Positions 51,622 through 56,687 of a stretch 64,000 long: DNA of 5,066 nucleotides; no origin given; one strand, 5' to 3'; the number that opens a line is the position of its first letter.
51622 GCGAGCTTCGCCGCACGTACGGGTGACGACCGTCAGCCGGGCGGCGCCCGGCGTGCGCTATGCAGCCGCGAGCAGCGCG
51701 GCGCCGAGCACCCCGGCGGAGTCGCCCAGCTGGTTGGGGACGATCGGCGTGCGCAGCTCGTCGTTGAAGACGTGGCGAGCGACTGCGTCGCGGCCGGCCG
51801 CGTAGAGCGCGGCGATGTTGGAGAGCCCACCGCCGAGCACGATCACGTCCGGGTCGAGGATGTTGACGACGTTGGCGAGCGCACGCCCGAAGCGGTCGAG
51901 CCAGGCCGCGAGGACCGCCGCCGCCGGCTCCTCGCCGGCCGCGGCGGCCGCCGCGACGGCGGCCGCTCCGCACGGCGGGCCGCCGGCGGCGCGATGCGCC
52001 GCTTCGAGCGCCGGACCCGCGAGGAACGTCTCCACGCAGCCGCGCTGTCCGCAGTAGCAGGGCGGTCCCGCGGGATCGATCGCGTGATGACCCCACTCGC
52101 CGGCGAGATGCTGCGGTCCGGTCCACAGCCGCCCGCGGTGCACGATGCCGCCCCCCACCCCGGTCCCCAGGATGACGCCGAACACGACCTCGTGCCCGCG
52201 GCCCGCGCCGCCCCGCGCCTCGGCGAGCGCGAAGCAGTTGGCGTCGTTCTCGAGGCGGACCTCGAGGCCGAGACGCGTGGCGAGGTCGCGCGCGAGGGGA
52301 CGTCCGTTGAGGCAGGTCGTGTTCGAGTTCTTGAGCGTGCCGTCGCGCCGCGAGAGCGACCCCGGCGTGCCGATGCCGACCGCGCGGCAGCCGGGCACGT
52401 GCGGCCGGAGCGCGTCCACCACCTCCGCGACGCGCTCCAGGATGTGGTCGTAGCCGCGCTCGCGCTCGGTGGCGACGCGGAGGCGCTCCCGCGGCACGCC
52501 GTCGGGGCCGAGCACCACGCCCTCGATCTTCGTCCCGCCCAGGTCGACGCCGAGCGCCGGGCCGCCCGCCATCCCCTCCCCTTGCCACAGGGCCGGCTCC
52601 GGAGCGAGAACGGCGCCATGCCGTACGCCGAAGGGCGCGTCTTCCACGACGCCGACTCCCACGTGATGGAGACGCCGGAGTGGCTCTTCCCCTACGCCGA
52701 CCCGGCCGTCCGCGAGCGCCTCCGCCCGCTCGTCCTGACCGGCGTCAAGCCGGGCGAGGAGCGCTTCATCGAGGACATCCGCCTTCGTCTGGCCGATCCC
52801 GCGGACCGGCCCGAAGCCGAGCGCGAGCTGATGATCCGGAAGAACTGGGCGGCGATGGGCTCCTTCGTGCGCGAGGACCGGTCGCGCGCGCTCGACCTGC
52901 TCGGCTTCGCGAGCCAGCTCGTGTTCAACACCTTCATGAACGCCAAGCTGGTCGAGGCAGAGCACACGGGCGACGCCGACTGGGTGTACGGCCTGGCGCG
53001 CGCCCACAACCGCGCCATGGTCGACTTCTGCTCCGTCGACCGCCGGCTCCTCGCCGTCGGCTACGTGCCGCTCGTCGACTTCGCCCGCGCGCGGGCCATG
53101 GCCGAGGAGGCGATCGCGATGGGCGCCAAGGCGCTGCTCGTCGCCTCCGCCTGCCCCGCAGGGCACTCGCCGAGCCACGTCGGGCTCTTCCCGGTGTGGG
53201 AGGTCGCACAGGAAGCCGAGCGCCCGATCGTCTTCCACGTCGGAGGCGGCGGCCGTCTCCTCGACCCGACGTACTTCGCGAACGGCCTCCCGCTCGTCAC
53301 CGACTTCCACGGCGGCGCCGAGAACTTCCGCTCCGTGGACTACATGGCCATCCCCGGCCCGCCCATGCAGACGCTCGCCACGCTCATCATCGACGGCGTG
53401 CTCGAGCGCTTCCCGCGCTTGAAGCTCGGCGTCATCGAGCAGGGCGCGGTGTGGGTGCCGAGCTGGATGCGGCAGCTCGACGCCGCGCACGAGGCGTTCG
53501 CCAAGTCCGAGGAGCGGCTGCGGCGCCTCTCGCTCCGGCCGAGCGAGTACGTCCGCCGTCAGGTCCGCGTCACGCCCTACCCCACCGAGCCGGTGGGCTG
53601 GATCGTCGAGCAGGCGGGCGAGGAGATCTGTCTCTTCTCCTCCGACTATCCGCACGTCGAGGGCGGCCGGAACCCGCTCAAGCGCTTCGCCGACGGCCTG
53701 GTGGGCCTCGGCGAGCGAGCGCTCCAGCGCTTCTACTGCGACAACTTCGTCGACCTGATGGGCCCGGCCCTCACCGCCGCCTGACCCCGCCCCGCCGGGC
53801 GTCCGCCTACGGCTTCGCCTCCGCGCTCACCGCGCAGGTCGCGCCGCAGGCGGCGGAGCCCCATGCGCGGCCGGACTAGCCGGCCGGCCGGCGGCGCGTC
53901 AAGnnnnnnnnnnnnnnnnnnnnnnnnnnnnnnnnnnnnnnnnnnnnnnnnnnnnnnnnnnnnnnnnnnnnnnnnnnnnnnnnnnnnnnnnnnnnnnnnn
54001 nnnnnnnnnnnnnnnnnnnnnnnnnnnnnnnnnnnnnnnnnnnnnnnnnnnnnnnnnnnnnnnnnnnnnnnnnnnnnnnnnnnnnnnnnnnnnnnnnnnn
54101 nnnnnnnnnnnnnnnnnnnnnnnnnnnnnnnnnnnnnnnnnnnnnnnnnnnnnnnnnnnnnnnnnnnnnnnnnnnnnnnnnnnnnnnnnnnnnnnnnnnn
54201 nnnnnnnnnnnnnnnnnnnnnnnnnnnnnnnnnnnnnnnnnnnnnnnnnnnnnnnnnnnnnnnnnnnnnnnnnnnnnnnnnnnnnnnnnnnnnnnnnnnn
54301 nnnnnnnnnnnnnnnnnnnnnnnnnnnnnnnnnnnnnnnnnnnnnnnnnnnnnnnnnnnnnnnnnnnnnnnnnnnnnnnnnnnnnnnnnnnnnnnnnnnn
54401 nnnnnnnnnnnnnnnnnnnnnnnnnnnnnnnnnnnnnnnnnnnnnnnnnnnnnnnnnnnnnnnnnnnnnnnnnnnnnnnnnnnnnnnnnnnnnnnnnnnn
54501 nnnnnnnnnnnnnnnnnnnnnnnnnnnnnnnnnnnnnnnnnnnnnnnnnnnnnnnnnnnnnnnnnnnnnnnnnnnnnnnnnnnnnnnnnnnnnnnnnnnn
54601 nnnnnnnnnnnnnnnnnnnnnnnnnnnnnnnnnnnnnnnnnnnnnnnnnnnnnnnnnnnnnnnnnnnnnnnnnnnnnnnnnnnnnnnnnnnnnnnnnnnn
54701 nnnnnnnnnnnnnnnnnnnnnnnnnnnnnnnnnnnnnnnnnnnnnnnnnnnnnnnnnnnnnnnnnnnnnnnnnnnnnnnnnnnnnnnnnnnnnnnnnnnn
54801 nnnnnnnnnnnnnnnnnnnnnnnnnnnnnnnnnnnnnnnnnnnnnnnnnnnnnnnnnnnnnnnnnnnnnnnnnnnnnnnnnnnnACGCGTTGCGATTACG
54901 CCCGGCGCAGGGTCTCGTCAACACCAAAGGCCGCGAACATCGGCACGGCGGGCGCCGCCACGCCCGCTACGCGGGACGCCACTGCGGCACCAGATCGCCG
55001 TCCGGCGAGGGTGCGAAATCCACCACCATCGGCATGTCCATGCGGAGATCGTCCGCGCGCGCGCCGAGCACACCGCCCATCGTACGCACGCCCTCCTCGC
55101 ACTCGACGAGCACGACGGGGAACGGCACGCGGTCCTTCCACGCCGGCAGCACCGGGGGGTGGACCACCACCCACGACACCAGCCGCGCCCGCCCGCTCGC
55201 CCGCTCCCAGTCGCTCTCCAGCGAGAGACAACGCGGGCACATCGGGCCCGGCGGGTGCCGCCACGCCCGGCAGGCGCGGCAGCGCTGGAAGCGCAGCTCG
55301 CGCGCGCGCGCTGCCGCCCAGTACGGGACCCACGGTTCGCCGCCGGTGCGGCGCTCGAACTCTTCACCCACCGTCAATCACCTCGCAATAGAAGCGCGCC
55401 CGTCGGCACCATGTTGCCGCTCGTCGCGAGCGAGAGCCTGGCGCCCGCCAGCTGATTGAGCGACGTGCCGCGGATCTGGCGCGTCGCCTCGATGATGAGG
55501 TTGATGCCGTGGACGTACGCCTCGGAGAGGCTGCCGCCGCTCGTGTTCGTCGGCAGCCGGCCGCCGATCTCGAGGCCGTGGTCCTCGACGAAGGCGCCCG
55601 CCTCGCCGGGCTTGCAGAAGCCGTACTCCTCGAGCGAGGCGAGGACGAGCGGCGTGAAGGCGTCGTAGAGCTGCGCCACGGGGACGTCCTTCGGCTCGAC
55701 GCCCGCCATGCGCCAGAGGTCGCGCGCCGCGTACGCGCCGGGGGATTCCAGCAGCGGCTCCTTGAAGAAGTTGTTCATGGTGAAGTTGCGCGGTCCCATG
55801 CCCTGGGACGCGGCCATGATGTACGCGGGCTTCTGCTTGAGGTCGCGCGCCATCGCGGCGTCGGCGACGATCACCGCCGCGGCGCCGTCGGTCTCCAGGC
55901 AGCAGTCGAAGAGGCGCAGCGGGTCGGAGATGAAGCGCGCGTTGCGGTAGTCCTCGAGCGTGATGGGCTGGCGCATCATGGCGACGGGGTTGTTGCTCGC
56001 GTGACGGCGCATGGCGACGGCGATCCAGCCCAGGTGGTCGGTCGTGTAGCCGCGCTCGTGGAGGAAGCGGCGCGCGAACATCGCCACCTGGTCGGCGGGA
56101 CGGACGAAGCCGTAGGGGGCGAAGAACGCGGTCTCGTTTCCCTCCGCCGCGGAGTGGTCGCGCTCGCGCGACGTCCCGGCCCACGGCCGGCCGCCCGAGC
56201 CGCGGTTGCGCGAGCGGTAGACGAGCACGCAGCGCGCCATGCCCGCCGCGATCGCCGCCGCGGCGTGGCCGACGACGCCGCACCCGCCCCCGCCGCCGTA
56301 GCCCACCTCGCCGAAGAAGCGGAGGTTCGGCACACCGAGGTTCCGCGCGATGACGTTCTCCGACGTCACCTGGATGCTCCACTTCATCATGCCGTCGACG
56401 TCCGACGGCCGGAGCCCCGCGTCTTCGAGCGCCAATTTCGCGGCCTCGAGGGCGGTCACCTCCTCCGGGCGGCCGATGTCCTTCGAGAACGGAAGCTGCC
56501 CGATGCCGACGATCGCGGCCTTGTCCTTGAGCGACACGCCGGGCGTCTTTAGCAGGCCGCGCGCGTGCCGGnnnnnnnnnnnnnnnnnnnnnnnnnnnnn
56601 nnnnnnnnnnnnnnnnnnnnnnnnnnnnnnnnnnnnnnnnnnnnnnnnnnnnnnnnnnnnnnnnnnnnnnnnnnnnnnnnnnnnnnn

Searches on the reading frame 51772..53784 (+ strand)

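Call 57: search_protein_families(library=pfam, proteins=[window:51772-53784:+], max_evalue=0.0001)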
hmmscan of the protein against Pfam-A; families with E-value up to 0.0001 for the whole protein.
window:51772-53784:+ (670 aa): 1 family
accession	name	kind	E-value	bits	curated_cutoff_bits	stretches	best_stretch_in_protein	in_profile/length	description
PF04909.20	Amidohydro_2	-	3.1e-19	70.2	26.4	1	393-658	46-282/289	Amidohydrolase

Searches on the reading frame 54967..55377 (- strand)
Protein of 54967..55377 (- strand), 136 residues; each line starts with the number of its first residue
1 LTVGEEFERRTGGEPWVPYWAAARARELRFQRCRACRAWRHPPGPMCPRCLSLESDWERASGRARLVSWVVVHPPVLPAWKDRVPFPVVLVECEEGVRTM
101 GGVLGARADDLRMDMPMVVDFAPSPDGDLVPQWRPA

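Call 57: search_protein_families(library=pfam, proteins=[window:54967-55377:-], max_evalue=0.0001)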
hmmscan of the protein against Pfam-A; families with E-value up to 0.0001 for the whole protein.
window:54967-55377:- (136 aa): 2 families
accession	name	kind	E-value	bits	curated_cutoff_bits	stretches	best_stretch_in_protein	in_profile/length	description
PF01796.24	OB_ChsH2_C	-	2.4e-16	59.9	27.1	1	57-121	1-64/65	ChsH2, C-terminal OB-fold domain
PF12172.15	zf-ChsH2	-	1.5e-10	41.1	23.2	1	20-53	1-34/37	ChsH2, rubredoxin-like zinc ribbon domain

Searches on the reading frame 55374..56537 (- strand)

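Call 57: search_protein_families(library=pfam, proteins=[window:55374-56537:-], max_evalue=0.0001)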
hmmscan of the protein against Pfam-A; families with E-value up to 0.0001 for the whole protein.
window:55374-56537:- (387 aa): 1 family
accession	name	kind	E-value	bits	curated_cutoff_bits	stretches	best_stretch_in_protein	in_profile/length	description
PF22691.2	Thiolase_C_1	-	2.5e-34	118.5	28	1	264-373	17-129/144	Thiolase C-terminal domain-like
